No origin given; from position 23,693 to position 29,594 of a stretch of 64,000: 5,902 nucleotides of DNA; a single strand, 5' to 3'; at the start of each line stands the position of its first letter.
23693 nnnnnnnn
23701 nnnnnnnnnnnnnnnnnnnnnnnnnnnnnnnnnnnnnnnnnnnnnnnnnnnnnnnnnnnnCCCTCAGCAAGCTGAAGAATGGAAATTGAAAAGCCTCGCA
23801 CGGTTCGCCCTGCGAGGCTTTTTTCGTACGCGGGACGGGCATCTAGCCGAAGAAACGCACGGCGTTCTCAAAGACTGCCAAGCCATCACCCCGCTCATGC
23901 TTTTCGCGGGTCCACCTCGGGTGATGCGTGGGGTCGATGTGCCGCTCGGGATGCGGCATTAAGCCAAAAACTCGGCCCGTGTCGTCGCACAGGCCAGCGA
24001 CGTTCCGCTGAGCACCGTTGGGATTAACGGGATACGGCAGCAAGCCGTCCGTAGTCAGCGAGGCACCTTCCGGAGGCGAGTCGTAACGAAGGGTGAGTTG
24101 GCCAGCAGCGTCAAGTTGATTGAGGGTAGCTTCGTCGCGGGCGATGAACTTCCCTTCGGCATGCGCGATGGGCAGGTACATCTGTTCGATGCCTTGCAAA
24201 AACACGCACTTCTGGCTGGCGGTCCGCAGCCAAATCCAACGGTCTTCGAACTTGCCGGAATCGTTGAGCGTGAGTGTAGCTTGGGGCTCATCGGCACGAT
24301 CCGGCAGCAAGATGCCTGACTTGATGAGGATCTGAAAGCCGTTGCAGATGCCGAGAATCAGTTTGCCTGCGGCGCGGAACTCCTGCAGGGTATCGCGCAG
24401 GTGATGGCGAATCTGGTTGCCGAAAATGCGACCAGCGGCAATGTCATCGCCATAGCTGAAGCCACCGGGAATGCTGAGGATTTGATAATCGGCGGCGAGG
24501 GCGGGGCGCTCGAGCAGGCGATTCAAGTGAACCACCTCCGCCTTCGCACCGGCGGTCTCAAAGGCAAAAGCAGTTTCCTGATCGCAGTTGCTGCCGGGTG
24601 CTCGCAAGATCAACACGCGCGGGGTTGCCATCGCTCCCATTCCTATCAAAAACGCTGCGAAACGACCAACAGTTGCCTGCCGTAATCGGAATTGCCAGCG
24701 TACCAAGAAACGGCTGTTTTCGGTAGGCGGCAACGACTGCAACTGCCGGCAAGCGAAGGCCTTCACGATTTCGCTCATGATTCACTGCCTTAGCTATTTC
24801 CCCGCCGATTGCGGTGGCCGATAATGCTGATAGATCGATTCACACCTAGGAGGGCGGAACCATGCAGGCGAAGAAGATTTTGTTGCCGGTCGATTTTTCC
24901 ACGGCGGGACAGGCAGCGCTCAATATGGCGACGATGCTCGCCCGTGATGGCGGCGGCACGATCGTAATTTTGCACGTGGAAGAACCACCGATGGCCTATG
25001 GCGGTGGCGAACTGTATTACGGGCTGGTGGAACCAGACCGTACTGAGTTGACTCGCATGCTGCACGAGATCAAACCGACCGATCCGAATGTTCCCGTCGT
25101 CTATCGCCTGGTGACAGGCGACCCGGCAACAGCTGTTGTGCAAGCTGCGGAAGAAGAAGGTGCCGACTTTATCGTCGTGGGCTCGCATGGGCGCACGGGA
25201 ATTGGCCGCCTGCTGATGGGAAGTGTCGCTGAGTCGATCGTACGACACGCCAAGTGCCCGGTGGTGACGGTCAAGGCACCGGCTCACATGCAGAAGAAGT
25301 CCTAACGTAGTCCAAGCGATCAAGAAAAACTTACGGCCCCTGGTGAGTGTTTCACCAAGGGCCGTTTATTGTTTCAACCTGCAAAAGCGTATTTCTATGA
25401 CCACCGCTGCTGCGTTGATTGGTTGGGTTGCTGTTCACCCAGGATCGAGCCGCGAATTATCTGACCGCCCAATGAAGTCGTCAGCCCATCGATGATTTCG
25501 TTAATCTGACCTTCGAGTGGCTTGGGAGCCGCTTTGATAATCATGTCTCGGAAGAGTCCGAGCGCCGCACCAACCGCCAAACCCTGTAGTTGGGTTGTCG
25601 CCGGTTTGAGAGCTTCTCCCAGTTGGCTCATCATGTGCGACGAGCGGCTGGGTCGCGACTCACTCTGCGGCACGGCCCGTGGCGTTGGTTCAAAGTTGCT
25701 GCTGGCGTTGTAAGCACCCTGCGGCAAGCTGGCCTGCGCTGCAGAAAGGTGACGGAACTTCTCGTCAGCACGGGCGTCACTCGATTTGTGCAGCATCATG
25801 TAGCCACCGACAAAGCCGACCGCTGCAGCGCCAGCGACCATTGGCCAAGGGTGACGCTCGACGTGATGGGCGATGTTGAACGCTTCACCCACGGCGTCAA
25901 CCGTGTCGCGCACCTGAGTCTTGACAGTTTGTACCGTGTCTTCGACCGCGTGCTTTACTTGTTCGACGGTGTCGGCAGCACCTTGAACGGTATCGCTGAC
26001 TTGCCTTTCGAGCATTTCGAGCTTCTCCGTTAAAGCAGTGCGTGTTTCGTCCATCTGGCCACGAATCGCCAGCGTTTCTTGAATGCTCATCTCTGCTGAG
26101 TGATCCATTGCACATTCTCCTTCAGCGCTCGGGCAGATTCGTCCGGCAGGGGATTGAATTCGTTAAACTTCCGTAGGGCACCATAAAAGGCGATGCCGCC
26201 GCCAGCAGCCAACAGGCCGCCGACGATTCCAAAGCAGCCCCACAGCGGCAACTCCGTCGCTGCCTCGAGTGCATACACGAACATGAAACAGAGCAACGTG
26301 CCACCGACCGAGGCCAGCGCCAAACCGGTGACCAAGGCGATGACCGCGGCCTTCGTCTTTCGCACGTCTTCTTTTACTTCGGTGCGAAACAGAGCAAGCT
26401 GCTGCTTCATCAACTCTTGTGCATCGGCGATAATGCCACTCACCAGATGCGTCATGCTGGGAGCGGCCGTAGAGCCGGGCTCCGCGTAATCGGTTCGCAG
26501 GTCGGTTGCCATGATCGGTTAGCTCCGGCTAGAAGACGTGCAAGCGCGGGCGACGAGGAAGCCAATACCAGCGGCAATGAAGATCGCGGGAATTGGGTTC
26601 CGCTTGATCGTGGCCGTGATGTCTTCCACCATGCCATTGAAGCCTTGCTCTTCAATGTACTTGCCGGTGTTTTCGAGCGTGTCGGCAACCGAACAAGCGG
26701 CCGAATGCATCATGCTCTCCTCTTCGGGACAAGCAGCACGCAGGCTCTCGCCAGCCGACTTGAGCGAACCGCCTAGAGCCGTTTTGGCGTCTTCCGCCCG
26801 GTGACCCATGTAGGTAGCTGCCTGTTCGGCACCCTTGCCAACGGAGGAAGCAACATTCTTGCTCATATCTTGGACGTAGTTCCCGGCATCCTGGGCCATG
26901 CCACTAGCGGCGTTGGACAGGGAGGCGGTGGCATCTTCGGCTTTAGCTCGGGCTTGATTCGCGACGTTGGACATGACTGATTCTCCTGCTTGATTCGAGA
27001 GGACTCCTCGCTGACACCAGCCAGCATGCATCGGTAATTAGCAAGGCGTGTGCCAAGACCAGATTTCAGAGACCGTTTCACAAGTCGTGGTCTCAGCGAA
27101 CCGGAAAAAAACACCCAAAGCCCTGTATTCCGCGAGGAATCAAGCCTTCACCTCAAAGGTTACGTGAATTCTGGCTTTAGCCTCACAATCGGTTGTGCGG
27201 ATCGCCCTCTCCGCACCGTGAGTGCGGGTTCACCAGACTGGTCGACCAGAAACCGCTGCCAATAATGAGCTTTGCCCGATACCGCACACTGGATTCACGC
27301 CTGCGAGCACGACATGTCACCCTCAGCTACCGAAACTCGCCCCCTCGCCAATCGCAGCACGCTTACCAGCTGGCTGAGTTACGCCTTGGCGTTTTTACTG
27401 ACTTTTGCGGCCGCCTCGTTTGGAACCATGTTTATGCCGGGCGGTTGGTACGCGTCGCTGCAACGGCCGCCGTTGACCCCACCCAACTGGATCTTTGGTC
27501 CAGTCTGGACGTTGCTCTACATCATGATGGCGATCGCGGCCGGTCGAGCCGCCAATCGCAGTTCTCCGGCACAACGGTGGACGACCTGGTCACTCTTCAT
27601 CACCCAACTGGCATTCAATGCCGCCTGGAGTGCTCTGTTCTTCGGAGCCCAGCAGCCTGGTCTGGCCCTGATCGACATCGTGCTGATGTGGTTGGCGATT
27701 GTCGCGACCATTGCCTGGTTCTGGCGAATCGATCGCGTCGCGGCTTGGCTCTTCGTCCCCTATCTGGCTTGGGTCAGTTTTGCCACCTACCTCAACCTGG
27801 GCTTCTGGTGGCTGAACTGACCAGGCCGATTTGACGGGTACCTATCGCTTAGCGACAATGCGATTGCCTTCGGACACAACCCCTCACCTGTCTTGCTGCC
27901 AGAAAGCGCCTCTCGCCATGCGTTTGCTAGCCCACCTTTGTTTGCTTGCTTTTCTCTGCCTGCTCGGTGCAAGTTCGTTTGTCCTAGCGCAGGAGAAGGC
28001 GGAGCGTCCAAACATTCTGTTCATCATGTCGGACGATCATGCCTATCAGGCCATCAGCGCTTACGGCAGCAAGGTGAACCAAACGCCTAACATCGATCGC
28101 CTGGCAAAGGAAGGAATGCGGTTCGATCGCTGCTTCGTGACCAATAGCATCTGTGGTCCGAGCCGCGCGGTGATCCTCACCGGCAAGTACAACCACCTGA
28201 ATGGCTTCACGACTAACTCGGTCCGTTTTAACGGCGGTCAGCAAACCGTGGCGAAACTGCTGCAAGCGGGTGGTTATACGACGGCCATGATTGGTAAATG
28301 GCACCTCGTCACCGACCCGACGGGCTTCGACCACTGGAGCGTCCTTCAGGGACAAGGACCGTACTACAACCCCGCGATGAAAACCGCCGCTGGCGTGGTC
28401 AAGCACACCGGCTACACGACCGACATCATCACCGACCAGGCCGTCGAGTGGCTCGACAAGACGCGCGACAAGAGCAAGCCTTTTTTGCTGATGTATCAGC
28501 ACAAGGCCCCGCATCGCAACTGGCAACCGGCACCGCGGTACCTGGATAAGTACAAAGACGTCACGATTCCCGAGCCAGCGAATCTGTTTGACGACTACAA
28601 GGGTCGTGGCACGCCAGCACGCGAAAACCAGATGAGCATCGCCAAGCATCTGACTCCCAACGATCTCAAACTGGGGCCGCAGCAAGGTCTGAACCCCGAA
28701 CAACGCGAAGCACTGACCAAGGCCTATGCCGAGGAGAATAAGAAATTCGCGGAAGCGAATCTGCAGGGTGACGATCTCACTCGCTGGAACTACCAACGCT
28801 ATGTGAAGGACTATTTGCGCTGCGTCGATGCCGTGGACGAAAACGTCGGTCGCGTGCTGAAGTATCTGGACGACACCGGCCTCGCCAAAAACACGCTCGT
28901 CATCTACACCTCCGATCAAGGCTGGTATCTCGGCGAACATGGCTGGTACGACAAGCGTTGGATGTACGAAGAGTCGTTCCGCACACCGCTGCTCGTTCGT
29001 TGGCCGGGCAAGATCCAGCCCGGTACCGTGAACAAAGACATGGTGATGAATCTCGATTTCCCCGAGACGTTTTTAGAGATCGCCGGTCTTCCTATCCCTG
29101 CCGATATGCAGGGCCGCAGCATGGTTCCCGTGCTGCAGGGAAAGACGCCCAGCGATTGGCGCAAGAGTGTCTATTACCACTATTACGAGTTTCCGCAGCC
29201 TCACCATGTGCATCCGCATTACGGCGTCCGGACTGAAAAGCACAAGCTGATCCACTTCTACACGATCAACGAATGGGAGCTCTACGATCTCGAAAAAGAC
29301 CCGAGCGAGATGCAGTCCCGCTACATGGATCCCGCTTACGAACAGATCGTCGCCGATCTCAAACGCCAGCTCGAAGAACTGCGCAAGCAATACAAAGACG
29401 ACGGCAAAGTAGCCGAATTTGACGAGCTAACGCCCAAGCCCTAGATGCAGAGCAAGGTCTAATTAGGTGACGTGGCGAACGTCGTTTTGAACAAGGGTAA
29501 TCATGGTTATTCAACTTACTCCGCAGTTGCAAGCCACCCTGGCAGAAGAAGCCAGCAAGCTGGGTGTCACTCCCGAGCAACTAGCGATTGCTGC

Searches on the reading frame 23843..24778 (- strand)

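Call 54: search_protein_families(library=pfam, proteins=[window:23843-24778:-], max_evalue=0.0001)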
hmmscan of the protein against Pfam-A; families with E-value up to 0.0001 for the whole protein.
window:23843-24778:- (311 aa): 2 families
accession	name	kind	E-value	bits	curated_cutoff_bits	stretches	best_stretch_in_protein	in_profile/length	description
PF13507.12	GATase_5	-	8.5e-79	264.7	27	1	53-310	2-260/260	CobB/CobQ-like glutamine amidotransferase domain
PF07685.20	GATase_3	-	1.6e-05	25.1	27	1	91-154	34-91/196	CobB/CobQ-like glutamine amidotransferase domain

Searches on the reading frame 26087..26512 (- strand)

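Call 54: search_protein_families(library=pfam, proteins=[window:26087-26512:-], max_evalue=0.0001)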
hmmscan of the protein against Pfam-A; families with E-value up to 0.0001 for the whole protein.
window:26087-26512:- (141 aa): 1 family
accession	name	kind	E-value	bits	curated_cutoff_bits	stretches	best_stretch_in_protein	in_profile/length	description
PF07332.16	Phage_holin_3_6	-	1e-21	77.6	28.4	1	22-137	2-115/116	Putative Actinobacterial Holin-X, holin superfamily III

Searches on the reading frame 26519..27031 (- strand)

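Call 54: search_protein_families(library=pfam, proteins=[window:26519-27031:-], max_evalue=0.0001)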
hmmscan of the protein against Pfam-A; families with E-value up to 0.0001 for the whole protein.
window:26519-27031:- (170 aa): 1 family
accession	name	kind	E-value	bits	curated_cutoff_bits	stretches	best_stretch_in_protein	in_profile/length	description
PF01442.23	Apolipoprotein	-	5.1e-05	23.5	90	1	24-129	68-173/190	Apolipoprotein A1/A4/E domain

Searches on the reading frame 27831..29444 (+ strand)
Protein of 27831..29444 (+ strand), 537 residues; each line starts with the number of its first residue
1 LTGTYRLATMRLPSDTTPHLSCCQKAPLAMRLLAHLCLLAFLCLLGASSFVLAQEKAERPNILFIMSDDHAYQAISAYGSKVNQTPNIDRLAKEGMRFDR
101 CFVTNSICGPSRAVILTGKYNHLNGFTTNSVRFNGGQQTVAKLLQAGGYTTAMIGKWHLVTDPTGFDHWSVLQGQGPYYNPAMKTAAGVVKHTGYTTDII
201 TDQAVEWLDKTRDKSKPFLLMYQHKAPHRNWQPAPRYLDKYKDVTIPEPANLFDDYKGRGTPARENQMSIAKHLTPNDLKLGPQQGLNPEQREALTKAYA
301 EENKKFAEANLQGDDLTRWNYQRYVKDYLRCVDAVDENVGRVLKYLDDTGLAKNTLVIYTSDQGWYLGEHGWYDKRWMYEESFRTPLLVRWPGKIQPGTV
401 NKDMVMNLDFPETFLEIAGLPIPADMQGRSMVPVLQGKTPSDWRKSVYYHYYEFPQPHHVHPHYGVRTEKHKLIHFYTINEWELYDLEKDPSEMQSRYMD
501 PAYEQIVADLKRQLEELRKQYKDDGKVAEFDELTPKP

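Call 54: search_protein_families(library=pfam, proteins=[window:27831-29444:+], max_evalue=0.0001)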
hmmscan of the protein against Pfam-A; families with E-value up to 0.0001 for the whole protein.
window:27831-29444:+ (537 aa): 3 families
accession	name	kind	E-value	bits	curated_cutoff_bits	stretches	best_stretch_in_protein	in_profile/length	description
PF16347.10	SGSH_C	-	3.6e-71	238.8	29.3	1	368-520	1-154/154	N-sulphoglucosamine sulphohydrolase, C-terminal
PF00884.28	Sulfatase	-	4.7e-59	200.6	25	1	60-419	1-300/301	Sulfatase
PF01663.27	Phosphodiest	-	7.8e-08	32.7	23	1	81-364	16-220/342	Type I phosphodiesterase / nucleotide pyrophosphatase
